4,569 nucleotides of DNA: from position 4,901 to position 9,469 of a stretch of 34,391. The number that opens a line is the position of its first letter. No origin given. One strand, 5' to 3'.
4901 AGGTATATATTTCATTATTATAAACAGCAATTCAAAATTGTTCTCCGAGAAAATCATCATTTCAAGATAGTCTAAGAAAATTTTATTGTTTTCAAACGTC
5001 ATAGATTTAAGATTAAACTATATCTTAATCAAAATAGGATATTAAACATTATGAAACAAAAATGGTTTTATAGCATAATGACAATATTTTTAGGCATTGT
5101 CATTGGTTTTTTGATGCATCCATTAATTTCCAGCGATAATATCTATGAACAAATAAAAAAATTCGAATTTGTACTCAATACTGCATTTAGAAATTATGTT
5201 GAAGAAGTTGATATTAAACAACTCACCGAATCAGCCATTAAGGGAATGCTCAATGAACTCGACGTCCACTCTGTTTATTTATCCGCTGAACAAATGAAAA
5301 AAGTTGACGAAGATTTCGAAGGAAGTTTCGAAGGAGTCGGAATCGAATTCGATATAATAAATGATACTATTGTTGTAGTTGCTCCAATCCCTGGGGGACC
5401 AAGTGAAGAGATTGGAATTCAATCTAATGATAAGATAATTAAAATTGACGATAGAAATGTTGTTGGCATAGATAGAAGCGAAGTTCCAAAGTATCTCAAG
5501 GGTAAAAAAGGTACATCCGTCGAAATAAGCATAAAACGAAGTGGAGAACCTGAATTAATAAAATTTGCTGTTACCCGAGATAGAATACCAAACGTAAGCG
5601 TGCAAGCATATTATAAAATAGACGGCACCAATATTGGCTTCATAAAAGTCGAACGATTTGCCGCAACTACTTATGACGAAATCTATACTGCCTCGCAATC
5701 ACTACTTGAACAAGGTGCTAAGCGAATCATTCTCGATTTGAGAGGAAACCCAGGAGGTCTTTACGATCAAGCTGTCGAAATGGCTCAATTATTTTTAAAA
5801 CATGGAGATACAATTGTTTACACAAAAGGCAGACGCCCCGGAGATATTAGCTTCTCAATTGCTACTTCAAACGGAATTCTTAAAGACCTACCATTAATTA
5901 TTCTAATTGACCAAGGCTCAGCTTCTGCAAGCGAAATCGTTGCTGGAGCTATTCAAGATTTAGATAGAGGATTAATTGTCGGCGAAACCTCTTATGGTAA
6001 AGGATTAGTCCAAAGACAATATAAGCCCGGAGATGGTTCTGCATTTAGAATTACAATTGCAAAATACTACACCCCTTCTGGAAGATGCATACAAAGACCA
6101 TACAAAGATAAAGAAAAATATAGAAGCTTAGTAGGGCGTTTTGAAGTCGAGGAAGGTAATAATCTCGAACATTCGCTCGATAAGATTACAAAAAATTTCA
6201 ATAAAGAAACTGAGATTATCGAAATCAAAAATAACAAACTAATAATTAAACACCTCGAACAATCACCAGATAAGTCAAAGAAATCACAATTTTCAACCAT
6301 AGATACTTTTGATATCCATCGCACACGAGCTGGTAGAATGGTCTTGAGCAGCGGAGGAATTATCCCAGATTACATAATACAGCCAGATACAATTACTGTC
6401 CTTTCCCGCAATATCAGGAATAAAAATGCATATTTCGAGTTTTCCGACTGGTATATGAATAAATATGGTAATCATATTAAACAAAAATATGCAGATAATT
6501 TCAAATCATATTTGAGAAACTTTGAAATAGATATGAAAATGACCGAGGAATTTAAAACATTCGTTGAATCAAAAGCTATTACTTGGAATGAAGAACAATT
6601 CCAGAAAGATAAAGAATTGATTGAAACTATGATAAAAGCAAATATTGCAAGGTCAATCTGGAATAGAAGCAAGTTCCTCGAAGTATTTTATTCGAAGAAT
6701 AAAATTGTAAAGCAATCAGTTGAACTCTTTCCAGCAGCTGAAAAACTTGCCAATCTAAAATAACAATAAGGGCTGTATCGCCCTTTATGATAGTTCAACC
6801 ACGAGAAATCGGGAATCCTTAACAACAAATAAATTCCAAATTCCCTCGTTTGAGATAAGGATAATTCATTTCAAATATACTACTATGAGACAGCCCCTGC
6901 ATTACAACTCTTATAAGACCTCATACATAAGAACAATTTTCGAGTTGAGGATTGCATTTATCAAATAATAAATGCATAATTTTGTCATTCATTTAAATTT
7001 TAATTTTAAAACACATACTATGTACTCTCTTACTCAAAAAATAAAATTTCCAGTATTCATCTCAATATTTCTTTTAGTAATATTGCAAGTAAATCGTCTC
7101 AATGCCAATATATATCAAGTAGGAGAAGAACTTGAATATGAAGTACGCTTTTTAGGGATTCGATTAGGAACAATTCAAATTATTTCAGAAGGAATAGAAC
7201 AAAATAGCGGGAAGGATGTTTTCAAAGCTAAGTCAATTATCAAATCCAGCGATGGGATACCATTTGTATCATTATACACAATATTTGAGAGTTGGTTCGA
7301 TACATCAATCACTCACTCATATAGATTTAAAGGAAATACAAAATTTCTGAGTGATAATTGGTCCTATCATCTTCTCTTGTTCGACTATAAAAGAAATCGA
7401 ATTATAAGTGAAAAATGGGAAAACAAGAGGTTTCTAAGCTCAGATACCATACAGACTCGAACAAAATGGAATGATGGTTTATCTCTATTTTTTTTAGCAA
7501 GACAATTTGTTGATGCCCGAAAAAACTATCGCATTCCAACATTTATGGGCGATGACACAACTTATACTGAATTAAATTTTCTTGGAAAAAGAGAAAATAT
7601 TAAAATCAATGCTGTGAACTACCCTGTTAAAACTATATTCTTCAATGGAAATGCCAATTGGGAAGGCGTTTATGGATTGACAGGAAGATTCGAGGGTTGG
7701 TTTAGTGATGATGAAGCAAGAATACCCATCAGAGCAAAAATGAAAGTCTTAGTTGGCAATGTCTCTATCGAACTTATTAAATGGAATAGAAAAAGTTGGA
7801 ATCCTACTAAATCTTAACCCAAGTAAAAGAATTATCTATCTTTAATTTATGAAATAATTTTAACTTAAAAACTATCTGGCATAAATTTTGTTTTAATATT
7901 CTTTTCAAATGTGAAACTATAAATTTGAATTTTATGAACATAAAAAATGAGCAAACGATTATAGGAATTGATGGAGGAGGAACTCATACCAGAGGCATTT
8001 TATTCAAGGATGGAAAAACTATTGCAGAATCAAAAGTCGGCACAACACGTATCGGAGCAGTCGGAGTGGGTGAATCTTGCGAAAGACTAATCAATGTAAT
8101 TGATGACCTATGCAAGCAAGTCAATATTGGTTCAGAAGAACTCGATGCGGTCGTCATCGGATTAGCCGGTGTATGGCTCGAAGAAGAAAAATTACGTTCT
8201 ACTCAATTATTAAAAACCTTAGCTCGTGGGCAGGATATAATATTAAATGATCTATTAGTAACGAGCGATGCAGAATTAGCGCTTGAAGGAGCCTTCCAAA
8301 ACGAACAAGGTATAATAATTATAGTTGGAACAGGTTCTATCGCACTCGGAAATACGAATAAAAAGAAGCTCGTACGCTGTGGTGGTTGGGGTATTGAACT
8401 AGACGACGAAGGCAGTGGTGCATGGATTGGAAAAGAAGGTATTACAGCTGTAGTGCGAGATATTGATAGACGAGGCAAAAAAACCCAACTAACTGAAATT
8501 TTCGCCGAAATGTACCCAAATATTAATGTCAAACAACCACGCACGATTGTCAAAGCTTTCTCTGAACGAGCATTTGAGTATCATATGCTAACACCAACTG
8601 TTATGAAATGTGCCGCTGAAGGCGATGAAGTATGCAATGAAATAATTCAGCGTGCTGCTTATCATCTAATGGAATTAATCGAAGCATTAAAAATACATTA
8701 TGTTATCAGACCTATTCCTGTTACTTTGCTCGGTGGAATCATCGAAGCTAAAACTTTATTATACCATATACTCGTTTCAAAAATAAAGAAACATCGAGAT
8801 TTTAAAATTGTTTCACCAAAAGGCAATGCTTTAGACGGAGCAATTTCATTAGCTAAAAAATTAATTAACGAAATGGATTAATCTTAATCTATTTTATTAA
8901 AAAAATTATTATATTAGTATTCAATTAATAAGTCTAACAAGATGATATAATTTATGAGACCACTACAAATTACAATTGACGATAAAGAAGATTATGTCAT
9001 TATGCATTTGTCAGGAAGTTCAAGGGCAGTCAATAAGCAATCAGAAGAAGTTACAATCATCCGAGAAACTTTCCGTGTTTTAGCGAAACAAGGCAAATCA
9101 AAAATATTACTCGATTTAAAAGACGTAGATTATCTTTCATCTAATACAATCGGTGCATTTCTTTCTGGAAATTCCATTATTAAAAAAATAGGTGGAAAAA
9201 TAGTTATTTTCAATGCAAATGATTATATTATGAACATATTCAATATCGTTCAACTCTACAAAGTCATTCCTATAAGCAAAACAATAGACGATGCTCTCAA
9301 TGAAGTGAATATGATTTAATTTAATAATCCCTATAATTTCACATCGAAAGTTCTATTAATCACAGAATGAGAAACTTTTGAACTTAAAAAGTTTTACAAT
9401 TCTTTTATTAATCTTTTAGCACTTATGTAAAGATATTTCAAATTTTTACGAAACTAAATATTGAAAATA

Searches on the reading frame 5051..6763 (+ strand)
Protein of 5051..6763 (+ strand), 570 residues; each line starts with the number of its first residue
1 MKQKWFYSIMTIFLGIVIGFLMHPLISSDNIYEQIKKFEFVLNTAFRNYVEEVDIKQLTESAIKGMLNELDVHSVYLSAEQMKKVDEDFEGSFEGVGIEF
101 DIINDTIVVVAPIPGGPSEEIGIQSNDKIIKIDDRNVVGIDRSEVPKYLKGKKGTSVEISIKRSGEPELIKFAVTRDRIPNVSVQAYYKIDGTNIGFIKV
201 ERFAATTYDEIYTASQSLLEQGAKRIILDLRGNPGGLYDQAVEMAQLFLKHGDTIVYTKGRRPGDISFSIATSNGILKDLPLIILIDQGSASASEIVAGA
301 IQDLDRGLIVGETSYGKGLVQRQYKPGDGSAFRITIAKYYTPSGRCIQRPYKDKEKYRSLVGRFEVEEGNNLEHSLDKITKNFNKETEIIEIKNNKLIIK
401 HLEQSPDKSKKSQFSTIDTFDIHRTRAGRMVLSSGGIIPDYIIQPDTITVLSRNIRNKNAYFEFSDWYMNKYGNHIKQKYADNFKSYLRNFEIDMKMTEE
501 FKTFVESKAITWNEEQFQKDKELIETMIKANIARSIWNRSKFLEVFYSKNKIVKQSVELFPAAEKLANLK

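Call 34: search_protein_families(library=pfam, proteins=[window:5051-6763:+], max_evalue=0.001)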
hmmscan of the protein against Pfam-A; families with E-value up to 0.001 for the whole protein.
window:5051-6763:+ (570 aa): 5 families
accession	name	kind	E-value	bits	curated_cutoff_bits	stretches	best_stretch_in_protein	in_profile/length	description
PF03572.23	Peptidase_S41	-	2.4e-47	161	24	1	194-349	1-156/165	Peptidase family S41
PF13180.12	PDZ_2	-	1.7e-09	38.3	27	1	96-170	3-76/80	PDZ domain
PF17820.7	PDZ_6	-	1.9e-09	37.5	27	1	108-163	1-54/54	PDZ domain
PF22694.1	CtpB_N-like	-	1.9e-08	35.1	27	1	33-80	36-84/85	Activating protease CtpB N-terminal domain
PF00595.29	PDZ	-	6.7e-06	26.8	23.2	1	94-161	10-80/81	PDZ domain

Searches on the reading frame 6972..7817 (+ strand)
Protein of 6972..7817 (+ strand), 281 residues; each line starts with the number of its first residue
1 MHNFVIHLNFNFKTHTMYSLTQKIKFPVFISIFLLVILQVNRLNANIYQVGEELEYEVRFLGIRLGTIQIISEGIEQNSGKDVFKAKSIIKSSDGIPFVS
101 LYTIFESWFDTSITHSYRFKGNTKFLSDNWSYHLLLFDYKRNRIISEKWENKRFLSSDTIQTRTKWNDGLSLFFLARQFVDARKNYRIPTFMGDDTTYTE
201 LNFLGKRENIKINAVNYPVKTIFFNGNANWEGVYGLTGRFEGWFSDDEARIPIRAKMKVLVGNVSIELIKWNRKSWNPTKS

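Call 34: search_protein_families(library=pfam, proteins=[window:6972-7817:+], max_evalue=0.001)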
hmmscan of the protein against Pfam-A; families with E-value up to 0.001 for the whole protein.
window:6972-7817:+ (281 aa): 1 family
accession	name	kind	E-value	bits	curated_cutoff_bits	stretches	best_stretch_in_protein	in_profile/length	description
PF11306.15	DUF3108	-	1.8e-11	44.7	26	1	55-268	1-208/209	Protein of unknown function (DUF3108)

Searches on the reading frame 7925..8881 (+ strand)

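Call 34: search_protein_families(library=pfam, proteins=[window:7925-8881:+], max_evalue=0.001)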
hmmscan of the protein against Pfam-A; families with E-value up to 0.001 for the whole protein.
window:7925-8881:+ (318 aa): 2 families
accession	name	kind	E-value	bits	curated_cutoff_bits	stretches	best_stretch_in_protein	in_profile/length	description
PF01869.26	BcrAD_BadFG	-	3.6e-32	112.4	31.5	1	13-306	1-267/271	BadF/BadG/BcrA/BcrD ATPase family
PF00480.26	ROK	-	4.5e-07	30.1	22.9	0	13-84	2-68/294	ROK family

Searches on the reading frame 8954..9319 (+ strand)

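Call 34: search_protein_families(library=pfam, proteins=[window:8954-9319:+], max_evalue=0.001)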
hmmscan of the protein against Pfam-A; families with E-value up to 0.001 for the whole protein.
window:8954-9319:+ (121 aa): 1 family
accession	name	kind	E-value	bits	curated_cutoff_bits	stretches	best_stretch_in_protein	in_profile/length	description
PF01740.26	STAS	-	2.2e-11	43.9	22.6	1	11-114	7-106/106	STAS domain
